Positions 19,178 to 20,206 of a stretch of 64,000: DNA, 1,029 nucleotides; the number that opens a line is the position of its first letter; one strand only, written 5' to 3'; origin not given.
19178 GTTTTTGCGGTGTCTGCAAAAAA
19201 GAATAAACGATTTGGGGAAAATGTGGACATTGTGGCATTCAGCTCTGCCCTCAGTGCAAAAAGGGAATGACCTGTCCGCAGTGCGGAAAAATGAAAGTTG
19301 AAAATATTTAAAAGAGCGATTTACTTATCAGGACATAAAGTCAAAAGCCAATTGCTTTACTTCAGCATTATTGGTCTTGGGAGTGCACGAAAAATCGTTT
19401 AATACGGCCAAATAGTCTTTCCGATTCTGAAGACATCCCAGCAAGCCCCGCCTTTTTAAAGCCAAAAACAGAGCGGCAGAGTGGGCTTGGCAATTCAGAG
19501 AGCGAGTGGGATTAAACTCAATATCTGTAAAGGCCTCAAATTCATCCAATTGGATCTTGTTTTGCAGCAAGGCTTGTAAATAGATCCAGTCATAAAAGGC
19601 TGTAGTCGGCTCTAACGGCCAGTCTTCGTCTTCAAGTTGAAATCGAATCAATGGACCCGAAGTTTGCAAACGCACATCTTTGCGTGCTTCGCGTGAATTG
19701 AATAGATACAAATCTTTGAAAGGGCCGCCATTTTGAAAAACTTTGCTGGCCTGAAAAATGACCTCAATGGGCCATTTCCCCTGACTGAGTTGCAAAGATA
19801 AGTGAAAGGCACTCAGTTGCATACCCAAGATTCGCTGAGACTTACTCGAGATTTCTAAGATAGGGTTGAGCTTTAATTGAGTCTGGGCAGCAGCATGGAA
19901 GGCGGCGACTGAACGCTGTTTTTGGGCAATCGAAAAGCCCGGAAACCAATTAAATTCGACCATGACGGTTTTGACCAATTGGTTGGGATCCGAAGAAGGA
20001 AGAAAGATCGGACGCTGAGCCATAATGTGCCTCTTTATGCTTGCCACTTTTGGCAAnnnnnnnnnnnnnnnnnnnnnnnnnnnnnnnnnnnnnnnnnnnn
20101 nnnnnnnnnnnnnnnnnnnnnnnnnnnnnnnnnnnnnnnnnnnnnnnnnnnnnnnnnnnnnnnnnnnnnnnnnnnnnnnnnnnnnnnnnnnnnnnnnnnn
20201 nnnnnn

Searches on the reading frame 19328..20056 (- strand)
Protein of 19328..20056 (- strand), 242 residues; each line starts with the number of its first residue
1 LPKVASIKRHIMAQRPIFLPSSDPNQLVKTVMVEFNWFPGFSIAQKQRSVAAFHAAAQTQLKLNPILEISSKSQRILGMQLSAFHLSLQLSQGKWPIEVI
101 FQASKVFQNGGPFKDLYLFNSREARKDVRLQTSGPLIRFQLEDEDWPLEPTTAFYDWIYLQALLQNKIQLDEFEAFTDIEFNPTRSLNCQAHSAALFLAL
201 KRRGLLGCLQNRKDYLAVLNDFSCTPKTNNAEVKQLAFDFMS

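Call 3: search_protein_families(library=pfam, proteins=[window:19328-20056:-], max_evalue=1)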
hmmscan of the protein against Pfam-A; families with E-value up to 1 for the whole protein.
window:19328-20056:- (242 aa): 1 family
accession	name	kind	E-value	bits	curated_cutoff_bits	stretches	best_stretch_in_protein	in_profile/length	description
PF22397.2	NADAR-DarT1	-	1.4e-80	270.2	27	1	13-218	1-211/212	DarT1-associated NADAR antitoxin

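Call 4: search_protein_families(library=ncbifam, proteins=[window:19328-20056:-], max_evalue=1)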
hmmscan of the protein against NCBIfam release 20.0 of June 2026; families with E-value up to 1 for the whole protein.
window:19328-20056:- (242 aa): 0 families

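Call 5: search_protein_families(library=padloc, proteins=[window:19328-20056:-], max_evalue=1)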
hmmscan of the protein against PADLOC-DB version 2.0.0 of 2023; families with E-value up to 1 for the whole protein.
window:19328-20056:- (242 aa): 0 families

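Call 7: search_solved_structures(query=window:19328-20056:-, max_evalue=1, show_alignments=3)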
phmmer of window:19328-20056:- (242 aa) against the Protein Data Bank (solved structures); distinct sequences matched with E-value up to 1: 2.
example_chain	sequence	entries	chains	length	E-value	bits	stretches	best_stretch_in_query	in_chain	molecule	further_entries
8bat_A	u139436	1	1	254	3.3e-60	206.9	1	11-210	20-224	Geobacter lovleyi NADAR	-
6fco_A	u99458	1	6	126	0.23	14.4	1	89-173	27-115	Mitochondrial frataxin-like protein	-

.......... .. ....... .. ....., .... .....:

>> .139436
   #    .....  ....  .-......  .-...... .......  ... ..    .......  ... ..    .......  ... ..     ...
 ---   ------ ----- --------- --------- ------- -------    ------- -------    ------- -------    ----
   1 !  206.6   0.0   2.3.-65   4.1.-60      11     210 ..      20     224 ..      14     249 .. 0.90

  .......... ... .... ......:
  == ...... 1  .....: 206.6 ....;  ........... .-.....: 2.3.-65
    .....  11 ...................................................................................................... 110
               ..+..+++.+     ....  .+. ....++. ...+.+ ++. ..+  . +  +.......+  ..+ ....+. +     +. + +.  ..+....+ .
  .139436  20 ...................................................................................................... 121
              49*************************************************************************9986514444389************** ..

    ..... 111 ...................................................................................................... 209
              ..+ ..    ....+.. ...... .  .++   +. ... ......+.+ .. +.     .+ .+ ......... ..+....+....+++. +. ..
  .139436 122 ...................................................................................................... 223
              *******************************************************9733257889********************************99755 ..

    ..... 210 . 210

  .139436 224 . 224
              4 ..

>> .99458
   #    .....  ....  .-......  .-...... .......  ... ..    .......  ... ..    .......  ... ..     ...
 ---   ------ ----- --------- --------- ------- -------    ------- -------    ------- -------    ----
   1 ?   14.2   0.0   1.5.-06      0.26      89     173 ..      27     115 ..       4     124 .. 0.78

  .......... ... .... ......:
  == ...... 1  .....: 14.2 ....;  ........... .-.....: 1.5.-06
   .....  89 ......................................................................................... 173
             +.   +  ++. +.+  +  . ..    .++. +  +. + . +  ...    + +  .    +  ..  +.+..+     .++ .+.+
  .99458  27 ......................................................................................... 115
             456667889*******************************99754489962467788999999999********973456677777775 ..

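Call 16: find_homologous_proteins(query=window:19328-20023:-, max_evalue=0.001)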
Query window:19328-20023:- (231 aa): 4394 proteins with E <= 0.001 among 4493 candidates; the best 120 are listed.
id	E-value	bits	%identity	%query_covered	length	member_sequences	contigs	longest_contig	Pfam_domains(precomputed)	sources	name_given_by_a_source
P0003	1.8e-138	478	93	99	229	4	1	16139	PF22397.4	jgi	jgi:hypothetical protein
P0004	1.6e-66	242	50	97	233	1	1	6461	PF22397.4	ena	-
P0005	4.6e-66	241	54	90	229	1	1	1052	PF22397.4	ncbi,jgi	-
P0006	3.1e-65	238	54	90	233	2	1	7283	PF22397.4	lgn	-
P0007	6.6e-65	237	52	95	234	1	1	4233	PF22397.4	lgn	-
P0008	3.5e-64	235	51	90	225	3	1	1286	PF22397.4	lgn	-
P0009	5.1e-64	234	51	95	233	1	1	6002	PF22397.4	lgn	-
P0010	9.3e-64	233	52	90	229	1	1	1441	PF22397.4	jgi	-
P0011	9.9e-64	233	51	92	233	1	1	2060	PF22397.4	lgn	-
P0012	1.2e-63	233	53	91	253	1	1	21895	PF22397.4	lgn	-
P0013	1.8e-63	232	52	95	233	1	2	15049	PF22397.4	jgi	jgi:hypothetical protein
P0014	2.3e-63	232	50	95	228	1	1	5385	PF22397.4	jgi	-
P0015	2.5e-63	232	53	90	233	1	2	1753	PF22397.4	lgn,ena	-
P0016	3.1e-63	232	54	95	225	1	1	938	PF22397.4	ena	-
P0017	3.2e-63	231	50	90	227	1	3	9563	PF22397.4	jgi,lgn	jgi:hypothetical protein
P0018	3.6e-63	231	52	90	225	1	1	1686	PF22397.4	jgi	-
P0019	3.9e-63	231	53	91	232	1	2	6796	PF22397.4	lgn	-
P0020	4.3e-63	231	55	90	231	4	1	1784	PF22397.4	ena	-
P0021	6.7e-63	230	54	92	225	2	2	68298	PF22397.4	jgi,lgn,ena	jgi:hypothetical protein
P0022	7.9e-63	230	53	91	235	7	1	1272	PF22397.4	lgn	-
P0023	8.1e-63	230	51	98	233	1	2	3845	PF22397.4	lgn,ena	-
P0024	1.0e-62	230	52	91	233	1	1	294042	PF22397.4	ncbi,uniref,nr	ncbi:hypothetical protein C3Y89_24230 [Rhizobium sp. UPM1132]|uniref:DarT1-associated NADAR antitoxi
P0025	1.4e-62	229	49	98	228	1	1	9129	PF22397.4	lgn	-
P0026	1.6e-62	229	53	91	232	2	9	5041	PF22397.4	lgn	-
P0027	1.6e-62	229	52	95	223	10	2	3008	PF22397.4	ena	-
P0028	1.6e-62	229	53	90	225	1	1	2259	PF22397.4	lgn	-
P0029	1.8e-62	229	48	97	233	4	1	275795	PF22397.4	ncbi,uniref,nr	ncbi:hypothetical protein PS718_02175 [Pseudomonas fluorescens]|uniref:Uncharacterized protein n=1 T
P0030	2.7e-62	228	49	97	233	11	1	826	PF22397.4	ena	-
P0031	2.9e-62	228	52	90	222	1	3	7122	PF22397.4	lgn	-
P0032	3.0e-62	228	52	92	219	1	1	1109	PF22397.4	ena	-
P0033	3.2e-62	228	53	85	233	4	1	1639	PF22397.4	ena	-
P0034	3.4e-62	228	53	90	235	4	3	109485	PF22397.4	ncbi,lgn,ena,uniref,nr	ncbi:DarT1-associated NADAR antitoxin family protein [Pseudomonas fragi]|uniref:Uncharacterized prot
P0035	3.7e-62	228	51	91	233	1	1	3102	PF22397.4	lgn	-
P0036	4.6e-62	228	48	98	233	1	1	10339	PF22397.4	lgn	-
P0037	4.8e-62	228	49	97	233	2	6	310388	PF22397.4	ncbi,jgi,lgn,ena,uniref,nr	ncbi:DarT1-associated NADAR antitoxin family protein [Aeromonas rivipollensis]|uniref:DarT1-associat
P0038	5.0e-62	228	53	90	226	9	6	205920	PF22397.4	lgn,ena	-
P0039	6.5e-62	227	53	91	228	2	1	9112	PF22397.4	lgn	-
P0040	6.8e-62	227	55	84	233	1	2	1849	PF22397.4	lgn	-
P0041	7.4e-62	227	53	91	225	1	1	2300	PF22397.4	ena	-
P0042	7.4e-62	227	49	100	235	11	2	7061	PF22397.4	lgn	-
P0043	8.3e-62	227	53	84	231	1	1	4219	PF22397.4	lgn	-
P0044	1.0e-61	227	52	91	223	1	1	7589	PF22397.4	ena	-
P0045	1.2e-61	226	49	98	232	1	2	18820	PF22397.4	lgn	-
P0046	1.2e-61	226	53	90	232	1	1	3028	PF22397.4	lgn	-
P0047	1.3e-61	226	52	89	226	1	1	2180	PF22397.4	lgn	-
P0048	1.4e-61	226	50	95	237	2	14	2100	PF22397.4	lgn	-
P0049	1.4e-61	226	52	90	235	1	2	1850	PF22397.4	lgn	-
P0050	1.6e-61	226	49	95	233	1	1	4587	PF22397.4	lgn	-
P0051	1.6e-61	226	52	90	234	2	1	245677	PF22397.4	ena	-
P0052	1.7e-61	226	51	90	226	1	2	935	PF22397.4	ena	-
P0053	1.8e-61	226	53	92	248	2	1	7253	PF22397.4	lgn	-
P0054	2.2e-61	225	51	90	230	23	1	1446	PF22397.4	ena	-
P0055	2.4e-61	225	49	97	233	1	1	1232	PF22397.4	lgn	-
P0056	2.6e-61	225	51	92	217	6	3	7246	PF22397.4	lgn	-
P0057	3.4e-61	225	53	90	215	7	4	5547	PF22397.4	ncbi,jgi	jgi:hypothetical protein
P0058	4.6e-61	224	54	84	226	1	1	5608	PF22397.4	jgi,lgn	-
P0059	5.1e-61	224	52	84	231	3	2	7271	PF22397.4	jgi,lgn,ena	jgi:hypothetical protein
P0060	5.7e-61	224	51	92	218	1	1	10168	PF22397.4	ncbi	-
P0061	5.7e-61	224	50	92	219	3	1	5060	PF22397.4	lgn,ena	-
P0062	5.7e-61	224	49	95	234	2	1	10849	PF22397.4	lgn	-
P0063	5.9e-61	224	57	84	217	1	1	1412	PF22397.4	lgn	-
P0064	6.1e-61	224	51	95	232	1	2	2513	PF22397.4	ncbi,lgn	-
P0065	6.1e-61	224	49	97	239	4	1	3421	PF22397.4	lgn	-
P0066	6.1e-61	224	53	88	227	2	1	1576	PF22397.4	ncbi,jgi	jgi:hypothetical protein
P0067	6.3e-61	224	48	97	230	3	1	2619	PF22397.4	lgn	-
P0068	6.5e-61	224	49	97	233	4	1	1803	PF22397.4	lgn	-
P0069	6.9e-61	224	49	92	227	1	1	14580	PF22397.4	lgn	-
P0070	7.6e-61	224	52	91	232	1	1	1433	PF22397.4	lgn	-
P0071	7.7e-61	224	49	92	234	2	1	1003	PF22397.4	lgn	-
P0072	7.7e-61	224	53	85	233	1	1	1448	PF22397.4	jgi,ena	-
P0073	8.2e-61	224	52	90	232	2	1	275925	PF22397.4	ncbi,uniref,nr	ncbi:DarT1-associated NADAR antitoxin family protein [Burkholderia paludis]|uniref:DarT1-associated 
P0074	8.3e-61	224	53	91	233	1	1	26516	PF22397.4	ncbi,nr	ncbi:hypothetical protein C4E44_16820 [Pseudomonas sp. MWU12-2312b]|nr:hypothetical protein C4E44_16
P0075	8.4e-61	224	49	97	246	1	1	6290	PF22397.4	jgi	jgi:hypothetical protein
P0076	8.4e-61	224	55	84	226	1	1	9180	PF22397.4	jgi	jgi:hypothetical protein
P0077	9.6e-61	223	52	97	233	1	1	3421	PF22397.4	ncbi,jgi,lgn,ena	jgi:hypothetical protein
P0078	9.7e-61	223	51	96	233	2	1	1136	PF22397.4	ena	-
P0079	1.0e-60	223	52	90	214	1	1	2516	PF22397.4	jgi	jgi:hypothetical protein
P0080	1.0e-60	223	51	90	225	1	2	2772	PF22397.4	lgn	-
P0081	1.1e-60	223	54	90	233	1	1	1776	PF22397.4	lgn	-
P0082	1.1e-60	223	52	92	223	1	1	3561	PF22397.4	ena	-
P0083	1.1e-60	223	50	90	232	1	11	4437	PF22397.4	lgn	-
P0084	1.1e-60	223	52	92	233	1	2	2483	PF22397.4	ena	-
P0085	1.1e-60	223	49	97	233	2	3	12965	PF22397.4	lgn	-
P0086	1.5e-60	223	48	96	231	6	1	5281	PF22397.4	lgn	-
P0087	1.6e-60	223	51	88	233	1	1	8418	PF22397.4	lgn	-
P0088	1.6e-60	223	52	90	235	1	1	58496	PF22397.4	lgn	-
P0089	1.8e-60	222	53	88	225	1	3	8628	PF22397.4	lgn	-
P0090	1.8e-60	222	51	90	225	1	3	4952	PF22397.4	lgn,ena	-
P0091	1.8e-60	222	49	98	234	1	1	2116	PF22397.4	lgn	-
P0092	1.9e-60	222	52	92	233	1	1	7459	PF22397.4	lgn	-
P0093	1.9e-60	222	52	90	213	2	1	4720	PF22397.4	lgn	-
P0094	1.9e-60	222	53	90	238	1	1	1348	PF22397.4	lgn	-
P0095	2.2e-60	222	52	90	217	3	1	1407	PF22397.4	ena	-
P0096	2.3e-60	222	57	84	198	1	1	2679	PF22397.4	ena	-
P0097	2.5e-60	222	54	90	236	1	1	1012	PF22397.4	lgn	-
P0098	2.7e-60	222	48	95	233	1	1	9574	PF22397.4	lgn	-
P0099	2.9e-60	222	53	94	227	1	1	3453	PF22397.4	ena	-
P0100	3.1e-60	222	53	92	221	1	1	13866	PF22397.4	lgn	-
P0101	3.1e-60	222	53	90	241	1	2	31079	PF22397.4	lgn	-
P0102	3.1e-60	222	50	98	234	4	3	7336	PF22397.4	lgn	-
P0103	3.2e-60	222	52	88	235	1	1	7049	PF22397.4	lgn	-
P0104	3.6e-60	221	56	84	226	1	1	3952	PF22397.4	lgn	-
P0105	3.6e-60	221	51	90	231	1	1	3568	PF22397.4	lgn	-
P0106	3.7e-60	221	51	90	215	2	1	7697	PF22397.4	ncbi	-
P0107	3.8e-60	221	50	90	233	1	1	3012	PF22397.4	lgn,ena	-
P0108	3.9e-60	221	49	97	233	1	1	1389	PF22397.4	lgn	-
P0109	3.9e-60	221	48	99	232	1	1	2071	PF22397.4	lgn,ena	-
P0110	3.9e-60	221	50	91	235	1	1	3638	PF22397.4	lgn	-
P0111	4.2e-60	221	52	90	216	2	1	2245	PF22397.4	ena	-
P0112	4.2e-60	221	48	92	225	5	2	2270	PF22397.4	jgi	-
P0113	4.7e-60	221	52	90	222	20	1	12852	PF22397.4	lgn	-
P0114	5.0e-60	221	52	89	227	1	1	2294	PF22397.4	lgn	-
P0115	5.4e-60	221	55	85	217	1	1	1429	PF22397.4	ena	-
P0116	6.2e-60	221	50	97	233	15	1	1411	PF22397.4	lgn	-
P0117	6.4e-60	221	50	95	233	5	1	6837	PF22397.4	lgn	-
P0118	6.4e-60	221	47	97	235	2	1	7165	PF22397.4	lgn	-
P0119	6.4e-60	221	48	92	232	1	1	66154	PF22397.4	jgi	jgi:hypothetical protein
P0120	6.5e-60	221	52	90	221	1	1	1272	PF22397.4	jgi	jgi:hypothetical protein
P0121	8.2e-60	220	52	90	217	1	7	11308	PF22397.4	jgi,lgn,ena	jgi:hypothetical protein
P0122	8.3e-60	220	49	99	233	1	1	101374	PF22397.4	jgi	-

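Call 25: find_encoding_contigs(protein=P0003, flank=8000, max_places=2)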
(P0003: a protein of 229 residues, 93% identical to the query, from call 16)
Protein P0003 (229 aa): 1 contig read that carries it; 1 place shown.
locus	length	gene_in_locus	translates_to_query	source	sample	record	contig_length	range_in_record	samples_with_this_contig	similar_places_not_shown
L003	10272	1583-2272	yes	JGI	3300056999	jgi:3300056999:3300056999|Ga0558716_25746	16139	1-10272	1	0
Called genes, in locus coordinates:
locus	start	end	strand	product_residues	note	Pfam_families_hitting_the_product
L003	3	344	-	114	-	?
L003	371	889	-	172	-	PF00565:SNase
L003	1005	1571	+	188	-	PF14487:DarT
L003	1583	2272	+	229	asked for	PF22397:NADAR-DarT1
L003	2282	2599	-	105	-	PF02646:RmuC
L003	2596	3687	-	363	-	PF02646:RmuC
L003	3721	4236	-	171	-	PF02171:Piwi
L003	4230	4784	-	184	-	PF02171:Piwi (weak)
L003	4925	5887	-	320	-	-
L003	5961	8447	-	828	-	-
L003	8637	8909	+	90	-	-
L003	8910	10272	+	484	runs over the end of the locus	PF00271:Helicase_C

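Call 26: find_encoding_contigs(protein=P0037, flank=3000, max_places=2)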
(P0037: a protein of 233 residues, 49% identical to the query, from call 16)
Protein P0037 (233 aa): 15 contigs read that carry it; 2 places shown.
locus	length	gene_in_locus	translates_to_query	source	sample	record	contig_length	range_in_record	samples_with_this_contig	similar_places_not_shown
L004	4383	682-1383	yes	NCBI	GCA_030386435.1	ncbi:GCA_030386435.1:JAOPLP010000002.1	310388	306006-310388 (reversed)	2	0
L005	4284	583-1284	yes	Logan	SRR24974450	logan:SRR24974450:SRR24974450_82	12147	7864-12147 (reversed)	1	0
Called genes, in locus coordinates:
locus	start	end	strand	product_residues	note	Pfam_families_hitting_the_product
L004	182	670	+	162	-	PF14487:DarT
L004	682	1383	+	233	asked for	PF22397:NADAR-DarT1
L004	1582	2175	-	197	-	PF01583:APS_kinase, PF13671:AAA_33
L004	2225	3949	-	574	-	PF03600:CitMHS, PF02080:TrkA_C, PF00939:Na_sulph_symp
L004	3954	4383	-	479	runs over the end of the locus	PF00009:GTP_EFTU, PF01926:MMR_HSR1 (faint), PF03144:GTP_EFTU_D2 (weak), PF22594:GTP-eEF1A_C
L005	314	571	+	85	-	-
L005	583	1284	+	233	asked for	PF22397:NADAR-DarT1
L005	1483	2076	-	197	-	PF01583:APS_kinase, PF13671:AAA_33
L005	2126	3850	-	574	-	PF03600:CitMHS, PF02080:TrkA_C, PF00939:Na_sulph_symp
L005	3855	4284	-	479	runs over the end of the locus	PF00009:GTP_EFTU, PF01926:MMR_HSR1 (faint), PF03144:GTP_EFTU_D2 (weak), PF22594:GTP-eEF1A_C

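Call 27: find_encoding_contigs(protein=P0024, flank=3000, max_places=2)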
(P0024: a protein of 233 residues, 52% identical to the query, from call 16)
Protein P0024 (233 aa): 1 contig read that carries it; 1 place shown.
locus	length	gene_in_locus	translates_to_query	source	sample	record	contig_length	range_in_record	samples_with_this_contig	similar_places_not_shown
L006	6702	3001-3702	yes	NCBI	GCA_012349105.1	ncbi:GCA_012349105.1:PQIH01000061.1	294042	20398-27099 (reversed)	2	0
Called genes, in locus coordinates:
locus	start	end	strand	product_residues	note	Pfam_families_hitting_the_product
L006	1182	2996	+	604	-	PF26891:Phage_N4_Gp1 (faint), PF14487:DarT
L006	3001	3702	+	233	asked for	PF22397:NADAR-DarT1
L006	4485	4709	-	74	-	-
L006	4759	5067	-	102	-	-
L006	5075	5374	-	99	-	-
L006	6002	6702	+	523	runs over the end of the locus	-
